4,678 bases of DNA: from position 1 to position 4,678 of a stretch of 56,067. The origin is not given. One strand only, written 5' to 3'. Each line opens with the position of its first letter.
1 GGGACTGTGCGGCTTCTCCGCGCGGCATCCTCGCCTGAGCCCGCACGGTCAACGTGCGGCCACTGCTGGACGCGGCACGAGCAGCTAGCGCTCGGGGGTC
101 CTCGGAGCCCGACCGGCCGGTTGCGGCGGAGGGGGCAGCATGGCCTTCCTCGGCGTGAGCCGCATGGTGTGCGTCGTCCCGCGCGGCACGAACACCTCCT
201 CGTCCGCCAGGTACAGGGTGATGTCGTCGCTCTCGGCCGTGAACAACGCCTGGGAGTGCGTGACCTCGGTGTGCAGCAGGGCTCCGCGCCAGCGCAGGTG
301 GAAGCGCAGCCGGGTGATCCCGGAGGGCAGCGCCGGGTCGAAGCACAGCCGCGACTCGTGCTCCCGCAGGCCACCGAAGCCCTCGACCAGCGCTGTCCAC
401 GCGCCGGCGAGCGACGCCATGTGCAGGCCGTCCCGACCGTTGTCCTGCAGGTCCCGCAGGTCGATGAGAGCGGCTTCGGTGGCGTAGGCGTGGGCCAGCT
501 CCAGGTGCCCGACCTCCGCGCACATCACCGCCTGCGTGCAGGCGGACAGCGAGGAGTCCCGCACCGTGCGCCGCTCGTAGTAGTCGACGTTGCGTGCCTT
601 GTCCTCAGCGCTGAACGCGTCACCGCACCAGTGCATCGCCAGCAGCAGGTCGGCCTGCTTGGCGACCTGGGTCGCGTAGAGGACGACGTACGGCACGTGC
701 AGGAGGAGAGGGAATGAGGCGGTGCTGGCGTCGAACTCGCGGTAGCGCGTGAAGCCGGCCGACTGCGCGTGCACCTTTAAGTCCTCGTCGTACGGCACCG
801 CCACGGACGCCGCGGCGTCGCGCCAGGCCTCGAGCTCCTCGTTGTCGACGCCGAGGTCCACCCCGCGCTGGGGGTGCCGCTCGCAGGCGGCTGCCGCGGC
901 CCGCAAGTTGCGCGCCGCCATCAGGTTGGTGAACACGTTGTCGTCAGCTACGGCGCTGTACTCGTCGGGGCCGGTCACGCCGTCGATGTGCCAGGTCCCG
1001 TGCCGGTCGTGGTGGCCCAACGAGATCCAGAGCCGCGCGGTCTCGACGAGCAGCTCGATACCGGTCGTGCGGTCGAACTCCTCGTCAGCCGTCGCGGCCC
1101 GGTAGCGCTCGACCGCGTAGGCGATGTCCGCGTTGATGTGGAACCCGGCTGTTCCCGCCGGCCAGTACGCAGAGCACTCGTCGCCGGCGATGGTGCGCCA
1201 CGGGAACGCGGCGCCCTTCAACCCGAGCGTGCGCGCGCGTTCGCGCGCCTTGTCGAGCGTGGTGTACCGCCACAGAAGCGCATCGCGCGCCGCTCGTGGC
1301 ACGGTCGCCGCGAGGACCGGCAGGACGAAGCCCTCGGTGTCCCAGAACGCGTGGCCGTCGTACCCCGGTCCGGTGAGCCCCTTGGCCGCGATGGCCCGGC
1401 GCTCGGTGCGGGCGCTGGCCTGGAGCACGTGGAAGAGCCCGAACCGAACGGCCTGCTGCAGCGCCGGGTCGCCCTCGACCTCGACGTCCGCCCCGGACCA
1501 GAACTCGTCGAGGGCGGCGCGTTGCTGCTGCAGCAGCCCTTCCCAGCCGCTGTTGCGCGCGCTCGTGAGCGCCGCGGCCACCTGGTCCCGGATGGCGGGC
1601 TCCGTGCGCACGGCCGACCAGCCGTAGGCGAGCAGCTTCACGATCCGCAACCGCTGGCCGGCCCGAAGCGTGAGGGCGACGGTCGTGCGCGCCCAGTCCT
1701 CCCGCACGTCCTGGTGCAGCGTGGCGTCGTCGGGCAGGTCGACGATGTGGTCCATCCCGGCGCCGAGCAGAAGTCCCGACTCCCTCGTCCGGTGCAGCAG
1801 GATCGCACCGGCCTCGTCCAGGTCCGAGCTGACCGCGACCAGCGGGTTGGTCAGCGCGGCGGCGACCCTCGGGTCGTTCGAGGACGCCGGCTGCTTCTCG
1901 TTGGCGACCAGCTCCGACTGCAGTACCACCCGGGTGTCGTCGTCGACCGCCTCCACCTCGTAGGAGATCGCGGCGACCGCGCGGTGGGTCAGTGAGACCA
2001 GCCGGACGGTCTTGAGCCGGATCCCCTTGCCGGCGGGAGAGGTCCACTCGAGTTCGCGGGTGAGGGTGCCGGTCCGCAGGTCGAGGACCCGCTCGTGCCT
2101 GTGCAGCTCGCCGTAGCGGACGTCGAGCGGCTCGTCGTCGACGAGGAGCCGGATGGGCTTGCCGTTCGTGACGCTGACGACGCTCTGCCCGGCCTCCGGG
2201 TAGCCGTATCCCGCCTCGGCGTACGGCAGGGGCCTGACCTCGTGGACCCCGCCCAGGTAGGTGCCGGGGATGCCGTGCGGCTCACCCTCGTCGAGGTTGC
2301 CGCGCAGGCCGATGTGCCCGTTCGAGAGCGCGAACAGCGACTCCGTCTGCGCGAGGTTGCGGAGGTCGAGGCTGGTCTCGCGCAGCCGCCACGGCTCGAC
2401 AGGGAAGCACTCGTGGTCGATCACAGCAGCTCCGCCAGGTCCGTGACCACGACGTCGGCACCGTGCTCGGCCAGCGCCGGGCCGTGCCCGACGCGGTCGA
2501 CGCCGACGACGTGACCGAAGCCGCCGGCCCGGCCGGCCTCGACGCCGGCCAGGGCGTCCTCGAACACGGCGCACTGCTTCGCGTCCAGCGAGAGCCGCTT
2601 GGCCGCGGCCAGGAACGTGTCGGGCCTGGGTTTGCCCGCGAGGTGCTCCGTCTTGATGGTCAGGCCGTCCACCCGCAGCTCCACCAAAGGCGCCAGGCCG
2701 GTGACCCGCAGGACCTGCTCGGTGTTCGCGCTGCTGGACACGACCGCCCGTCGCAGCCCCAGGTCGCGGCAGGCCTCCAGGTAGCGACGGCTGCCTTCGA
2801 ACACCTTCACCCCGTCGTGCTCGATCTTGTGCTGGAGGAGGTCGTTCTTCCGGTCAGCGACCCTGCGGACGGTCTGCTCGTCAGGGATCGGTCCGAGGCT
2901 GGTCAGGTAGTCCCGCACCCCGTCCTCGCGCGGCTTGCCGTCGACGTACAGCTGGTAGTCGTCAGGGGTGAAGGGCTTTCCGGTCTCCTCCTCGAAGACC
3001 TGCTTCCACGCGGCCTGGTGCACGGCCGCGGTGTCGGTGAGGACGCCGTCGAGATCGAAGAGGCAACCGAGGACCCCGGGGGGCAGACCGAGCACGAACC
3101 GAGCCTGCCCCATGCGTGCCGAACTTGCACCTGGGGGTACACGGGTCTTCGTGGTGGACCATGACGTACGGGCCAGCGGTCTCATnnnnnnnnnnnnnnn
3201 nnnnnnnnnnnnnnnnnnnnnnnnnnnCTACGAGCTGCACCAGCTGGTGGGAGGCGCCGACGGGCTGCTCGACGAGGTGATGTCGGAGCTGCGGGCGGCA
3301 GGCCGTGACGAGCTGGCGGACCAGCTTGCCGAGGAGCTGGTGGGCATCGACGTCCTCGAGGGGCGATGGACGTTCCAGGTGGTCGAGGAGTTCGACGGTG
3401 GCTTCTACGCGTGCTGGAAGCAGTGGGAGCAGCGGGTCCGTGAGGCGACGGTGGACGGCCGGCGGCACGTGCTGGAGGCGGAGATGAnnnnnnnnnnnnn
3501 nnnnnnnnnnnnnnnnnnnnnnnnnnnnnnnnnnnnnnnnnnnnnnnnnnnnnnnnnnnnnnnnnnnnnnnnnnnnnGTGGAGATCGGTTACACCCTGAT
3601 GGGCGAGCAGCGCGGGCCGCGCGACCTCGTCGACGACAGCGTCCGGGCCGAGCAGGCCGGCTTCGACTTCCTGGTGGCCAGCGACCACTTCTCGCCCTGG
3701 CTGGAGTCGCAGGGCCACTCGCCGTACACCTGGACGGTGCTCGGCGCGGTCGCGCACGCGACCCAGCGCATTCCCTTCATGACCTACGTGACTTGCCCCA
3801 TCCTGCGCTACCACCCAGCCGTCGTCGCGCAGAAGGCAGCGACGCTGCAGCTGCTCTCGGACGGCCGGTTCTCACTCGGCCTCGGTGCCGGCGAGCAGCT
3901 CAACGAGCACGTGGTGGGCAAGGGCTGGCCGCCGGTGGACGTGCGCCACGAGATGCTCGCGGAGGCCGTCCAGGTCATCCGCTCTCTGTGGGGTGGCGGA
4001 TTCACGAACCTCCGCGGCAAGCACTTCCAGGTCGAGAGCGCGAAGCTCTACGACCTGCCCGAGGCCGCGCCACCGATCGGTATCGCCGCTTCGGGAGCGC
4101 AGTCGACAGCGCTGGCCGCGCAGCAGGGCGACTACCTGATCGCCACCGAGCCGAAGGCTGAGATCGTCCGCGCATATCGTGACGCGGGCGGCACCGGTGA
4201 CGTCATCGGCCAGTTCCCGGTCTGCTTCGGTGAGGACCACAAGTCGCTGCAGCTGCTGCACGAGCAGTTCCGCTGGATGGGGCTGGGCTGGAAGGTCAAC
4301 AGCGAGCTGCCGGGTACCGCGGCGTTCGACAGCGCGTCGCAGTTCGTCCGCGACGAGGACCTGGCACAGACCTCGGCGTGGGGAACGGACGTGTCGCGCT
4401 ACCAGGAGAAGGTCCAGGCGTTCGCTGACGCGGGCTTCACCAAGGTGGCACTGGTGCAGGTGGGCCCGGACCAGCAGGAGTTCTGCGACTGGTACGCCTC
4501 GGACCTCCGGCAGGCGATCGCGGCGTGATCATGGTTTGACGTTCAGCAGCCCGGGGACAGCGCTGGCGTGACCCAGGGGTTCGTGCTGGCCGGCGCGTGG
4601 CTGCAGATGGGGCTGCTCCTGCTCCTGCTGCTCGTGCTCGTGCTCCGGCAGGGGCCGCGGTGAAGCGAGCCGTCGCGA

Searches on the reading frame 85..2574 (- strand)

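Call 37: search_protein_families(library=pfam, proteins=[window:85-2574:-], max_evalue=0.001)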
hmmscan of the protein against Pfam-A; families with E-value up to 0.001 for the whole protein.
window:85-2574:- (829 aa): 3 families
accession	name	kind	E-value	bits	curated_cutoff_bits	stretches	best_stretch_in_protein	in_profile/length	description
PF03632.21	Glyco_hydro_65m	-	3.9e-128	428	27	1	377-727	1-371/371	Glycosyl hydrolase family 65 central catalytic domain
PF03636.21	Glyco_hydro_65N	-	8.3e-64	215.9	26.6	1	65-320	1-232/233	Glycosyl hydrolase family 65, N-terminal domain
PF03633.20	Glyco_hydro_65C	-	6e-15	55.2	22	1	736-794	1-60/62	Glycosyl hydrolase family 65, C-terminal domain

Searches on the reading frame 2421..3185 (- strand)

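Call 37: search_protein_families(library=pfam, proteins=[window:2421-3185:-], max_evalue=0.001)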
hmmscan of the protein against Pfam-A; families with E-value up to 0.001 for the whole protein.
window:2421-3185:- (254 aa): 3 families
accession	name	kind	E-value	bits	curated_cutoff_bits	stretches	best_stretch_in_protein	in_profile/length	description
PF00702.32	Hydrolase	-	4.5e-23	83.1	26.4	1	40-222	3-191/191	haloacid dehalogenase-like hydrolase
PF13419.12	HAD_2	-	1.2e-18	68.3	23.8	1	41-222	1-172/178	Haloacid dehalogenase-like hydrolase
PF13242.12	Hydrolase_like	-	0.00082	19.7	22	0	183-253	2-75/75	HAD-hyrolase-like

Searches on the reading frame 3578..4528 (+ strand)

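Call 37: search_protein_families(library=pfam, proteins=[window:3578-4528:+], max_evalue=0.001)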
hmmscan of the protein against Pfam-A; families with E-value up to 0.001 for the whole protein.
window:3578-4528:+ (316 aa): 1 family
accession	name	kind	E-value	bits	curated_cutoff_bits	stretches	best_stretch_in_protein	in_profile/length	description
PF00296.26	Bac_luciferase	-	3.5e-46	158.4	27.9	1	3-288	3-313/314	Luciferase-like monooxygenase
